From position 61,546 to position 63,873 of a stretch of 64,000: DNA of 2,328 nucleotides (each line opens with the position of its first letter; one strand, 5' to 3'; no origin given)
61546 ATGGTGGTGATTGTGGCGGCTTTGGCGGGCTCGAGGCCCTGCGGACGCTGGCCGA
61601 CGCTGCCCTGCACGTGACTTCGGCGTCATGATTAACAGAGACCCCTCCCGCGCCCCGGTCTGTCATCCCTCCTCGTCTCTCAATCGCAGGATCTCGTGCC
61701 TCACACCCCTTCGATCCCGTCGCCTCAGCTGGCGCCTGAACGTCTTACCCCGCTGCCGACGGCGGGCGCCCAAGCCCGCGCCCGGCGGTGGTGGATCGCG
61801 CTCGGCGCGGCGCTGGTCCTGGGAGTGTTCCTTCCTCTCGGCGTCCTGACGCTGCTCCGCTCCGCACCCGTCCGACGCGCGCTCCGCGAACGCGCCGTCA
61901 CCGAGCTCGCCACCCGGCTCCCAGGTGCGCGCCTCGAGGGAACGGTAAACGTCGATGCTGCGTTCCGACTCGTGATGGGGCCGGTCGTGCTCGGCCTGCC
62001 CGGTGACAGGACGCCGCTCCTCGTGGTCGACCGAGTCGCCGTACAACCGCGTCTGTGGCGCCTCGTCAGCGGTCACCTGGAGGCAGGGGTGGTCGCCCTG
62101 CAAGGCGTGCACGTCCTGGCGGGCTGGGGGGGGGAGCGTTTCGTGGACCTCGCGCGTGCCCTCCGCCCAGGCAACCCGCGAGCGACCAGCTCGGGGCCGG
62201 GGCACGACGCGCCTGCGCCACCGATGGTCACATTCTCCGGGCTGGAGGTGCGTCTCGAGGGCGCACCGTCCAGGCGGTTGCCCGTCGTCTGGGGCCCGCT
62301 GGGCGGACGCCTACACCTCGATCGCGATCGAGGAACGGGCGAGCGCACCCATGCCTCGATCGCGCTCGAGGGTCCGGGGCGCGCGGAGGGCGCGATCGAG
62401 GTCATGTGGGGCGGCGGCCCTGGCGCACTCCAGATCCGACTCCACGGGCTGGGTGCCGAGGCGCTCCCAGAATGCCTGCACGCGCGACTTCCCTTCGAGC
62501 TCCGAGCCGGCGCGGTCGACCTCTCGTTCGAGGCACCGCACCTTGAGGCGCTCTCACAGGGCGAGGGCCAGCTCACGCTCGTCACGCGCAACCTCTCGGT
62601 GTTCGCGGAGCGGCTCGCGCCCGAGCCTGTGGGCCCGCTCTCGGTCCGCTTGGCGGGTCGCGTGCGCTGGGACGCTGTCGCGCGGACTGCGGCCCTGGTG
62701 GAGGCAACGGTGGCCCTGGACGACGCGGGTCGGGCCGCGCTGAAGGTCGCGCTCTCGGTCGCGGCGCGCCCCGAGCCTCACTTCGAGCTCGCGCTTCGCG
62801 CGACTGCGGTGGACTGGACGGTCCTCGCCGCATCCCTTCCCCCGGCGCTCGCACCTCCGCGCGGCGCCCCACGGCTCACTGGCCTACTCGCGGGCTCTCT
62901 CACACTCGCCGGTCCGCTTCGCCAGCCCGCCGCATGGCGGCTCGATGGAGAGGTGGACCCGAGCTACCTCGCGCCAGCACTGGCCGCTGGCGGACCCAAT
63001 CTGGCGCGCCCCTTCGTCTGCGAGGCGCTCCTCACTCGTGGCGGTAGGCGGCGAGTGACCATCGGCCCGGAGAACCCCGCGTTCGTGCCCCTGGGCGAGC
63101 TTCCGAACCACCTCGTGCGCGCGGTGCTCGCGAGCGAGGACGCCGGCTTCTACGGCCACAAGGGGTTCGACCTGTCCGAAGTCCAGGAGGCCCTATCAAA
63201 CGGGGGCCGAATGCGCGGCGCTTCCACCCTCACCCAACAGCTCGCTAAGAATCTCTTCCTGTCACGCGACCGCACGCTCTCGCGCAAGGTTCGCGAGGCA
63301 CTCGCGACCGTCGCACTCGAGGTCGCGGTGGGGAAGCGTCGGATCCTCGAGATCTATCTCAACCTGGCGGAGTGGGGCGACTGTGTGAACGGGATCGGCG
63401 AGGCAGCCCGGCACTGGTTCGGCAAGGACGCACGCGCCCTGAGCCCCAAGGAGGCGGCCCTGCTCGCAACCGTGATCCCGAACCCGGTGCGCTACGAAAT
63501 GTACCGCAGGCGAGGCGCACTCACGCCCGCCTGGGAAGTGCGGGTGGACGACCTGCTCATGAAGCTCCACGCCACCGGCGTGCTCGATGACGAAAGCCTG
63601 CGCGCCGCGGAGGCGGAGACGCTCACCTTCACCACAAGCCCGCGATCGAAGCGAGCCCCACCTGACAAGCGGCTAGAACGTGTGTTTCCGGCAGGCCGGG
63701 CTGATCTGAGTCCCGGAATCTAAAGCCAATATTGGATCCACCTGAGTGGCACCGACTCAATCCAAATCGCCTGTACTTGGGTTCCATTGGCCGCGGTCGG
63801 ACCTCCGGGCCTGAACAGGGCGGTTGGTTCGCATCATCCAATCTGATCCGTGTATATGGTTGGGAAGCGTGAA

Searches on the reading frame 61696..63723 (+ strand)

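Call 28: search_protein_families(library=pfam, proteins=[window:61696-63723:+], max_evalue=0.01)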
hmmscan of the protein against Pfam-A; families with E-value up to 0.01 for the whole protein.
window:61696-63723:+ (675 aa): 1 family
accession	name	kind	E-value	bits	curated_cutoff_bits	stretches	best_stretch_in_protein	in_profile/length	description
PF00912.28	Transgly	-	4e-48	163.6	27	1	458-610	11-167/178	Transglycosylase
